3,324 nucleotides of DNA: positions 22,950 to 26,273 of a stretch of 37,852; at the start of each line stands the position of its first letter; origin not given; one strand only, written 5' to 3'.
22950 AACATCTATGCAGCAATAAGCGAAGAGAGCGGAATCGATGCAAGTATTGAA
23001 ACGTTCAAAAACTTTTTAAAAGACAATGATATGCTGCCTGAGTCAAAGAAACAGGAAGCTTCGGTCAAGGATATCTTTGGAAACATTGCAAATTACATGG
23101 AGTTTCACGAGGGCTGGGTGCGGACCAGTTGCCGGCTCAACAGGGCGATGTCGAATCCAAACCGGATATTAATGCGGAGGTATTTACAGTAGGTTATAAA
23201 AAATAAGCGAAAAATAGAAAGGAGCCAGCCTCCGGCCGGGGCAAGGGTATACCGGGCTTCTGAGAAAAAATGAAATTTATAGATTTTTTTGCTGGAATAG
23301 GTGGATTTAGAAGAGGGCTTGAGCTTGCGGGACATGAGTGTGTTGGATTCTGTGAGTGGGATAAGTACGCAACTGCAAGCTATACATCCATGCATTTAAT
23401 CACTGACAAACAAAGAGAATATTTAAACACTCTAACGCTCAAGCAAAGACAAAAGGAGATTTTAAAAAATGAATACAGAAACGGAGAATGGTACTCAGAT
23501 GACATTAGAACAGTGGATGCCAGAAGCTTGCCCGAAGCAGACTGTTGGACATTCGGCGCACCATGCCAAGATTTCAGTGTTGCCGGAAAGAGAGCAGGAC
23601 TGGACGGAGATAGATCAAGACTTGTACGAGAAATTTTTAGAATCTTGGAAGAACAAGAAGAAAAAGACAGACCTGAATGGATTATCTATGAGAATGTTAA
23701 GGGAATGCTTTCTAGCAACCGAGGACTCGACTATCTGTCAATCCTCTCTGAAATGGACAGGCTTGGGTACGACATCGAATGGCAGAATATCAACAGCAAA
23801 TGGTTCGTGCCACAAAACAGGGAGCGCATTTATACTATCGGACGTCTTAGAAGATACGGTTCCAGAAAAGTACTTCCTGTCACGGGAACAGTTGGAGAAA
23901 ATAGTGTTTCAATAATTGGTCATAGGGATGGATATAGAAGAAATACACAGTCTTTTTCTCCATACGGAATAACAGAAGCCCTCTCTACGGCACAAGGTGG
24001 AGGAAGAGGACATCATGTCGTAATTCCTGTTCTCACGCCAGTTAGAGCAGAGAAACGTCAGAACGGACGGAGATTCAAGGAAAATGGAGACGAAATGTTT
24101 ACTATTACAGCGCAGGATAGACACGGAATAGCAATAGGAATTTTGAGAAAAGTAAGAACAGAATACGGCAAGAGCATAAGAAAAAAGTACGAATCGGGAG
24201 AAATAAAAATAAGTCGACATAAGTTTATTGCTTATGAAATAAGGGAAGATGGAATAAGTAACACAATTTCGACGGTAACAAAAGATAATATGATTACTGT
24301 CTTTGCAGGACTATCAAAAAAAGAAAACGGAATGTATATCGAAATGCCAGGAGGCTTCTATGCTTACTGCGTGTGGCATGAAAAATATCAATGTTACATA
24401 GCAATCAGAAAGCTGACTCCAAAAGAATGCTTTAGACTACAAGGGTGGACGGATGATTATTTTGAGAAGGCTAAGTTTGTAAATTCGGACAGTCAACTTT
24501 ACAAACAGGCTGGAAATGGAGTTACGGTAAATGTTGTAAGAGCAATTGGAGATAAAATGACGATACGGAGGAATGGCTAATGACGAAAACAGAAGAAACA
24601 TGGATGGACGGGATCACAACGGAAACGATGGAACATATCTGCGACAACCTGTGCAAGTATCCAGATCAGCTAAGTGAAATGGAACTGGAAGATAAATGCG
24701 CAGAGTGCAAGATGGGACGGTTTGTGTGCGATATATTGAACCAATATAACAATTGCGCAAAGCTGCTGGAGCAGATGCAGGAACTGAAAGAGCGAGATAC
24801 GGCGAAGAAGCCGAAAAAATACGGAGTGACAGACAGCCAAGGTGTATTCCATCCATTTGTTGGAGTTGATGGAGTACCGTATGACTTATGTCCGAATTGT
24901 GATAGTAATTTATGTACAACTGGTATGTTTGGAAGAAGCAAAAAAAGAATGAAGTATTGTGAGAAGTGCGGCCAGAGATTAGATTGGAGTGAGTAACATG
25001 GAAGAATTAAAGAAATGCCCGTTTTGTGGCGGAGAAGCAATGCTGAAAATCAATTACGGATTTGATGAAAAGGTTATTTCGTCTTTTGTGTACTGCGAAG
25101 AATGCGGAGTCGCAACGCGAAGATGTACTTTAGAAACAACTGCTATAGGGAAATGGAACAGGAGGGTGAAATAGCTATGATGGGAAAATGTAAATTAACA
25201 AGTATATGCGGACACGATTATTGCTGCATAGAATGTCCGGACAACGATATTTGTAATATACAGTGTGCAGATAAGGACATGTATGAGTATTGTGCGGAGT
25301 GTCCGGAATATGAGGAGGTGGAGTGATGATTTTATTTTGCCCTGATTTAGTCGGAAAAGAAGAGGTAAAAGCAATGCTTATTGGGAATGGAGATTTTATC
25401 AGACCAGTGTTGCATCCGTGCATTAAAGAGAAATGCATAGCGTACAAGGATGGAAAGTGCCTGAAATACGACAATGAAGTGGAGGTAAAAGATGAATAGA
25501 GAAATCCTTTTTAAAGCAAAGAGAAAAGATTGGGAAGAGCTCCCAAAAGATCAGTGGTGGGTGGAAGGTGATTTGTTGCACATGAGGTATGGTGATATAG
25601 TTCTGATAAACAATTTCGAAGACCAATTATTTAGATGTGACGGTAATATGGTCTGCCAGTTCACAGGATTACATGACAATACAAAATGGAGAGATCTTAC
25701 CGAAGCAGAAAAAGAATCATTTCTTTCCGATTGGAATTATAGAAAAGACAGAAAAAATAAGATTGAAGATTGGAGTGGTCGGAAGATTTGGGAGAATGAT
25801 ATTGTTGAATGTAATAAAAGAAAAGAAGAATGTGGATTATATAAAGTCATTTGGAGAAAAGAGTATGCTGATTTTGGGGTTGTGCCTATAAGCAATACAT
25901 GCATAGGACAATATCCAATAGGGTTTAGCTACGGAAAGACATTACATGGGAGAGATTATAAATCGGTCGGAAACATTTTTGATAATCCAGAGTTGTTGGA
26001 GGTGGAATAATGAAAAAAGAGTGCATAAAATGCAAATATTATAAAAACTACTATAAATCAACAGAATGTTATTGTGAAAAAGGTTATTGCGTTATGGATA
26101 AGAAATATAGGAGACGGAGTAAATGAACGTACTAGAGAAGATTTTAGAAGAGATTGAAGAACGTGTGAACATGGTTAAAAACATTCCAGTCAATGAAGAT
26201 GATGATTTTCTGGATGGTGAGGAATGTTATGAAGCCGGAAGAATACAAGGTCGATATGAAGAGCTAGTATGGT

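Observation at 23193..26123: Putative anti-restriction island: orphan C5 cytosine methyltransferase, Lar-like protein and four or more tiny cysteine-rich proteins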

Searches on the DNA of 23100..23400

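Call 29: search_rna_families(source=window, start=23100, end=23400, threshold=evalue, max_evalue=10, show_alignments=3)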
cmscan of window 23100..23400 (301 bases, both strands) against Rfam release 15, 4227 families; matches with E-value up to 10: 1.
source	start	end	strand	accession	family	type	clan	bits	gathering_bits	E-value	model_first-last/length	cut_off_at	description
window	23383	23400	-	RF01833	astro_FSE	Cis-reg; frameshift_element;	-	10.8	70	3.3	38-55/55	5'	ribosomal frameshift site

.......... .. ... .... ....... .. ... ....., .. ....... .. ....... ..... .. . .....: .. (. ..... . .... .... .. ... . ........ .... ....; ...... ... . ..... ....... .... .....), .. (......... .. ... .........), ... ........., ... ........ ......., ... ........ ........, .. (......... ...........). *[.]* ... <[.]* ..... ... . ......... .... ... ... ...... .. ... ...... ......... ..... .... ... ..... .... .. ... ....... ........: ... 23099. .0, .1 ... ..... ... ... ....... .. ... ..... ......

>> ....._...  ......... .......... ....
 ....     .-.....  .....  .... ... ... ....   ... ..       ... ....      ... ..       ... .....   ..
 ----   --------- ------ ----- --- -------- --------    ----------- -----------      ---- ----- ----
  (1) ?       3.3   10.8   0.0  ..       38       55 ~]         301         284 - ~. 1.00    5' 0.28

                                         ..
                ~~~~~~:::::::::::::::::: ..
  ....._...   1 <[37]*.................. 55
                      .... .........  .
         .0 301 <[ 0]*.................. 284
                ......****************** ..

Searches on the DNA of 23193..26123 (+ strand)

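Call 6: search_dna_similar(query=window:23193-26123:+, collection=phages, mode=distant, max_rows=20)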
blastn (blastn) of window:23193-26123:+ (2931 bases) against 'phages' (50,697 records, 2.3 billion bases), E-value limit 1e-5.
Records with a match: 142; places in all: 145; records where one place covers at least 80% of the query: 0.
Best place of each record, by identity: 95-99% 4; 90-95% 1; 80-90% 2; 60-80% 135.
By first word of the organism name: Streptococcus 85; Clostridium 16; Lactococcus 8; Ruminococcus 7; Lactobacillus 6; Bacteriophage 4; Clostridioides 4; Latilactobacillus 3; Enterococcus 3; Lacticaseibacillus 2; and 4 more.
By host as written in the record: - 16; Clostridium difficile 7; [Ruminococcus] gnavus ATCC 29149 6; Lactococcus lactis 6; Streptococcus suis 5; Lactobacillus plantarum 4; Clostridium difficile strain CD105HE1 ribotype 076 4; Streptococcus pyogenes 3; and 86 more.
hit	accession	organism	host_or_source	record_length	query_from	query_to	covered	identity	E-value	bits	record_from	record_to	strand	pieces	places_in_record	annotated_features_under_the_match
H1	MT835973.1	Bacteriophage sp.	human fecal samples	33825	70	1343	31%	71.3%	1e-75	451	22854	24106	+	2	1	record has no annotation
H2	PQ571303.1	Ruminococcus phage RG-TP1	Mediterraneibacter gnavus (Ruminococcus ...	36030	3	2306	22%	91.2%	1e-112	916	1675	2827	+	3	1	hypothetical protein (x4)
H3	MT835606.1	Bacteriophage sp.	human fecal samples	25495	1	2931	16%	98.9%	6e-174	832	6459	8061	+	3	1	record has no annotation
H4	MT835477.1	Bacteriophage sp.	human fecal samples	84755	73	1363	19%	76.9%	1e-43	433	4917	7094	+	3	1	record has no annotation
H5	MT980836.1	Ruminococcus phage phiRg507T2_2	[Ruminococcus] gnavus ATCC 29149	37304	1375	1848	11%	79.7%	3e-57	337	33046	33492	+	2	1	gp46: zinc-ribbon domain containing protein | gp47: Lar family restriction alleviation protein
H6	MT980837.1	Ruminococcus phage phiRg507T2_3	[Ruminococcus] gnavus ATCC 29149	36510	1375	1848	11%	79.7%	3e-57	337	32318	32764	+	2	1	gp46: zinc-ribbon domain containing protein | gp47: Lar family restriction alleviation protein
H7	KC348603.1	Streptococcus phage phiD12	Streptococcus suis D12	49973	462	1358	13%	69.0%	6e-9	137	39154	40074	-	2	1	putative C-5 cytosine-specific DNA methylase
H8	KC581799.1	Streptococcus phage phiD12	-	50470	462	1358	13%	69.0%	6e-9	137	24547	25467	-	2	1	putative C-5 cytosine-specific DNA methylase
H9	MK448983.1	Streptococcus phage Javan558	Streptococcus suis D12_PRJNA65469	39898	462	1358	13%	69.0%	6e-9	137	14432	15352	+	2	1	DNA-cytosine methyltransferase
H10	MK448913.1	Streptococcus phage Javan346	Streptococcus oralis 734_SORA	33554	462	1345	12%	72.1%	4e-18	192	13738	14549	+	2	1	DNA-cytosine methyltransferase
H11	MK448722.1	Streptococcus phage Javan269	Streptococcus infantis SK970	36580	462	1345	12%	71.5%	2e-15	183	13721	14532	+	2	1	DNA-cytosine methyltransferase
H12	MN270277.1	Streptococcus phage phi-SsuYTJ2_rum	Streptococcus suis YTJ2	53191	462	1358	12%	71.3%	1e-12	166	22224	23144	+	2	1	DNA-cytosine methyltransferase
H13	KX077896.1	Streptococcus phage phiJH1301-2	Streptococcus suis JH1301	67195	462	1358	12%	72.1%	2e-16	174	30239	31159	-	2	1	DNA-cytosine methyltransferase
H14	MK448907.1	Streptococcus phage Javan320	Streptococcus mitis P-23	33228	462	1345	12%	70.5%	8e-14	165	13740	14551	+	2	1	DNA-cytosine methyltransferase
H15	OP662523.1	Streptococcus phage YS771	Streptococcus suis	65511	462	1358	12%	71.5%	2e-16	165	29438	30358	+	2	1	DNA (cytosine-5-)-methyltransferase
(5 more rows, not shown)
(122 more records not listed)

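Call 7: get_annotated_region(hit=H5, flank=5000)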
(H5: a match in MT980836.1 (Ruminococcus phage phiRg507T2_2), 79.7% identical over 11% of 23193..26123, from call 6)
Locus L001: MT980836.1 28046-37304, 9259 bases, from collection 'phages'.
description: Ruminococcus phage phiRg507T2_2, complete genome.
organism: Ruminococcus phage phiRg507T2_2 (NCBI taxid 2772517)
taxonomy: Viruses; Duplodnaviria; Heunggongvirae; Uroviricota; Caudoviricetes
host: [Ruminococcus] gnavus ATCC 29149; source: human feces; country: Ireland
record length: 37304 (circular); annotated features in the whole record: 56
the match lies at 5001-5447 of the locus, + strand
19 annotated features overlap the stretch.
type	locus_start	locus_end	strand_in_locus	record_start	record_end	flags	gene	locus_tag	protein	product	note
CDS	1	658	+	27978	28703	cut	gp38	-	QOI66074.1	ERF superfamily DNA single-strand annealing protein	-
CDS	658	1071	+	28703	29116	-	gp39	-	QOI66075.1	single-stranded DNA binding protein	single-stranded DNA binding protein [Brevibacillus phage Jimmer2]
CDS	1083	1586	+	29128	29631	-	gp40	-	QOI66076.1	endonuclease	-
CDS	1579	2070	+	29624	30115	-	gp41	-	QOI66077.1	DNA primase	-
CDS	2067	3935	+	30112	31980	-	gp42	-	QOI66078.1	helicase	-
CDS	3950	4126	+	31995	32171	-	gp43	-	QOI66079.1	DNA binding regulatory protein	-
CDS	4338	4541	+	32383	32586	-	gp44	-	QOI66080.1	hypothetical protein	-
CDS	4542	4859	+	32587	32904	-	gp45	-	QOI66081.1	putative DNA binding protein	-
CDS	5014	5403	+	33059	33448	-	gp46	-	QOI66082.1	zinc-ribbon domain containing protein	-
CDS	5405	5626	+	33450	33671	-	gp47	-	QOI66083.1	Lar family restriction alleviation protein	-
CDS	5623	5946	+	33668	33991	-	gp48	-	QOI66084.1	hypothetical protein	-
CDS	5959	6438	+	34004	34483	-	gp49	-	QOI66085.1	hypothetical protein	-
CDS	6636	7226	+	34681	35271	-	gp50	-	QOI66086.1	hypothetical protein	-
CDS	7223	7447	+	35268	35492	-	gp51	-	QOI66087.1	hypothetical protein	-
CDS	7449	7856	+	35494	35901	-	gp52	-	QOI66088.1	RinA family transcriptional activator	-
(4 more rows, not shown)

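Call 8: get_annotated_region(hit=H2, flank=4000)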
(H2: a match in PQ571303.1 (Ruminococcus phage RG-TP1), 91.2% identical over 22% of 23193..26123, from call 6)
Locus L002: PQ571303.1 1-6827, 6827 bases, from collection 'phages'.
description: Ruminococcus phage RG-TP1, complete genome.
organism: Ruminococcus phage RG-TP1 (NCBI taxid 3385251)
taxonomy: Viruses
host: Mediterraneibacter gnavus (Ruminococcus gnavus) DB_YZ_1; source: antibiotic induction; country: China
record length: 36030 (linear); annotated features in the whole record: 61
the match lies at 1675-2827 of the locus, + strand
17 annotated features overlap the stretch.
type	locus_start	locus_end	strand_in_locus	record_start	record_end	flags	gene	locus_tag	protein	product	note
CDS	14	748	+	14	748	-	-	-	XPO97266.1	DNA primase/helicase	RG-TP1_gp1; RG-TP1_gp1; Annot2=(structure alignment-afuniprot50) AF-A0A373PQB3-F1-model_v4 DUF927 domain-containing ...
CDS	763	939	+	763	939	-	-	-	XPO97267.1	Arc-like repressor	RG-TP1_gp2; RG-TP1_gp2; None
CDS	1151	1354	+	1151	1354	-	-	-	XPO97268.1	hypothetical protein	RG-TP1_gp3; RG-TP1_gp3; None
CDS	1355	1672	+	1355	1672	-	-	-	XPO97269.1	hypothetical protein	RG-TP1_gp4; RG-TP1_gp4; None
CDS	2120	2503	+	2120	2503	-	-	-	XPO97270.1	hypothetical protein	RG-TP1_gp5; RG-TP1_gp5; None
CDS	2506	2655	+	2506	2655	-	-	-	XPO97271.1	hypothetical protein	RG-TP1_gp6; RG-TP1_gp6; None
CDS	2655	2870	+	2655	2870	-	-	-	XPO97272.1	hypothetical protein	RG-TP1_gp7; RG-TP1_gp7; None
CDS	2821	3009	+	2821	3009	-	-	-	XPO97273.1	hypothetical protein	RG-TP1_gp8; RG-TP1_gp8; None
CDS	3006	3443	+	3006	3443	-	-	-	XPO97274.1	DUF551 domain-containing protein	RG-TP1_gp9; RG-TP1_gp9; None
CDS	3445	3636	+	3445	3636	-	-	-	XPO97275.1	hypothetical protein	RG-TP1_gp10; RG-TP1_gp10; None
CDS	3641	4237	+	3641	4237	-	-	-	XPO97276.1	hypothetical protein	RG-TP1_gp11; RG-TP1_gp11; None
CDS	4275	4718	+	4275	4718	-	-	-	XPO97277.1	hypothetical protein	RG-TP1_gp12; RG-TP1_gp12; None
CDS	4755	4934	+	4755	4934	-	-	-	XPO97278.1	hypothetical protein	RG-TP1_gp13; RG-TP1_gp13; None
CDS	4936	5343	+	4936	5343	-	-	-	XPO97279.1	transcriptional regulator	RG-TP1_gp14; RG-TP1_gp14; Annot2=(structure alignment-afuniprot50) AF-A0A416P599-F1-model_v4 RNA polymerase subunit ...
CDS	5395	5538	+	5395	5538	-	-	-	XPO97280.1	hypothetical protein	RG-TP1_gp15; RG-TP1_gp15; None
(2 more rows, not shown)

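Call 9: get_annotated_region(hit=H3, flank=4000)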
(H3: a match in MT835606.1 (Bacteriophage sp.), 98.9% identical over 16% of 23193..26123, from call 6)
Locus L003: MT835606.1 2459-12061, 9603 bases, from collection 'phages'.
description: UNVERIFIED: Bacteriophage sp. clone scaffold_284 genomic sequence.
organism: Bacteriophage sp. (NCBI taxid 38018)
taxonomy: Viruses
host: -; source: human fecal samples; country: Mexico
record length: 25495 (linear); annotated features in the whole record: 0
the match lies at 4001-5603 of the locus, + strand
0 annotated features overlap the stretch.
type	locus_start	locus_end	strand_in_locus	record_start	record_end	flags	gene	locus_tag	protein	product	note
